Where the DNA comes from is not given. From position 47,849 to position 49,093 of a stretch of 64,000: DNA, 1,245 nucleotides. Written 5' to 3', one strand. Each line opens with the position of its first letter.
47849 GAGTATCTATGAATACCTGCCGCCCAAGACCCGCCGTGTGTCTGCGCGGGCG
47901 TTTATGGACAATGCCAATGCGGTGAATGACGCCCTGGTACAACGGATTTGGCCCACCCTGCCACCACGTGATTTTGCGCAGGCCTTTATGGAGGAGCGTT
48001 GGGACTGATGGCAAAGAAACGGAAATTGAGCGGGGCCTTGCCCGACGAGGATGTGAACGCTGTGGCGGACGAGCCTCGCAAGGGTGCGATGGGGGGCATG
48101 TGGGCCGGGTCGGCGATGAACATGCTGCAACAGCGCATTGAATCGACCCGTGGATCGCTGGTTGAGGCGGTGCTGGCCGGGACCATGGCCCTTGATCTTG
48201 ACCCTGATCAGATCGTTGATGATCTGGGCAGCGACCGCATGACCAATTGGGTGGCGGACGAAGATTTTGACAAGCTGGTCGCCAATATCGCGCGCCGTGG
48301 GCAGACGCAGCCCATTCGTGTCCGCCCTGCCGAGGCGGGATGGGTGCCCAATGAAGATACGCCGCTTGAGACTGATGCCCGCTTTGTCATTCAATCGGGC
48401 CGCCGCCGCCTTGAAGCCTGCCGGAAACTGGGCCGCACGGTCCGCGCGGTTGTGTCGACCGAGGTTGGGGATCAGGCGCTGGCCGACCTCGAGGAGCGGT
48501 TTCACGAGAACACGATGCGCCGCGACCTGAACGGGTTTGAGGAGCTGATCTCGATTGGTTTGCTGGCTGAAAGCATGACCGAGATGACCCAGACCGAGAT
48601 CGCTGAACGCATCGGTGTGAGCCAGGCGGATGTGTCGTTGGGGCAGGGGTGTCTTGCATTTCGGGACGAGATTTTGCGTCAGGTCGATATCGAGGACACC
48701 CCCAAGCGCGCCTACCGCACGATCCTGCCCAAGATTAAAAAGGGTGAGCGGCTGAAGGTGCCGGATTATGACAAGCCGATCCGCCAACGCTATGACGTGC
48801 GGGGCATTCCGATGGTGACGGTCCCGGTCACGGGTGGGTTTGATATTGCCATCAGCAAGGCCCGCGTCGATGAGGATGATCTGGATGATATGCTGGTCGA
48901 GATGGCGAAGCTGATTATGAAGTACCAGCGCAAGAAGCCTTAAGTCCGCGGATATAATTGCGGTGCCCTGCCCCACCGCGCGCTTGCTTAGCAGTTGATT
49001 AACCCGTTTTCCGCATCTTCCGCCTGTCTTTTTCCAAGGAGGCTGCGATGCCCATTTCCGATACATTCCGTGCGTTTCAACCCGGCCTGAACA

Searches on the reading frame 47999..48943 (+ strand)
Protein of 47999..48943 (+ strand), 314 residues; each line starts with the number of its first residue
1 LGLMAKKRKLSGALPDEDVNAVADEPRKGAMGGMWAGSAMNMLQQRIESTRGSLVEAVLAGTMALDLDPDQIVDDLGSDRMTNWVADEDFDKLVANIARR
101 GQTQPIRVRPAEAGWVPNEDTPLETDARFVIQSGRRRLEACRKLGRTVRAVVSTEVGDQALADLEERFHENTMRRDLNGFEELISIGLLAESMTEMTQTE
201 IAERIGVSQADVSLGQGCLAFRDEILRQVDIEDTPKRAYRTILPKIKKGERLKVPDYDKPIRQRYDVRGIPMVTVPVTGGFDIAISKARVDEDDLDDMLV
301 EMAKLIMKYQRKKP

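Call 28: search_protein_families(library=pfam, proteins=[window:47999-48943:+], max_evalue=0.001)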
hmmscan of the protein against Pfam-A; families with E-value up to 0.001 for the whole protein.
window:47999-48943:+ (314 aa): 0 families

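Call 76: search_protein_families(library=ncbifam, proteins=[window:47999-48940:+], max_evalue=0.001)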
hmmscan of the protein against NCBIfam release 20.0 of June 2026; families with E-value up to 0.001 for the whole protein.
window:47999-48940:+ (314 aa): 6 families
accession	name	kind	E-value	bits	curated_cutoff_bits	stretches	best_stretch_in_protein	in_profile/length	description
TIGR03454.1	partition_RepB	equivalog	1.7e-21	77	201.5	1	17-182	16-166/325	plasmid partitioning protein RepB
TIGR00180.1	parB_part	domain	4.3e-17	62.5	58.45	1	84-246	23-172/186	ParB/RepB/Spo0J family partition protein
NF010440.0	PRK13866.1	equivalog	6e-13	48.6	522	1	19-183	23-169/336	plasmid partitioning protein RepB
TIGR04285.1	nucleoid_noc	exception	2.5e-10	40.1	315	1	86-246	22-165/255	nucleoid occlusion protein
NF005514.0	PRK07122.1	subfamily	9.8e-05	21.6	372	1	155-213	192-249/264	RNA polymerase sigma factor SigF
TIGR02980.1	SigBFG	subfamily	0.00087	19.1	234.35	0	168-213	167-212/227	SigB/SigF/SigG family RNA polymerase sigma factor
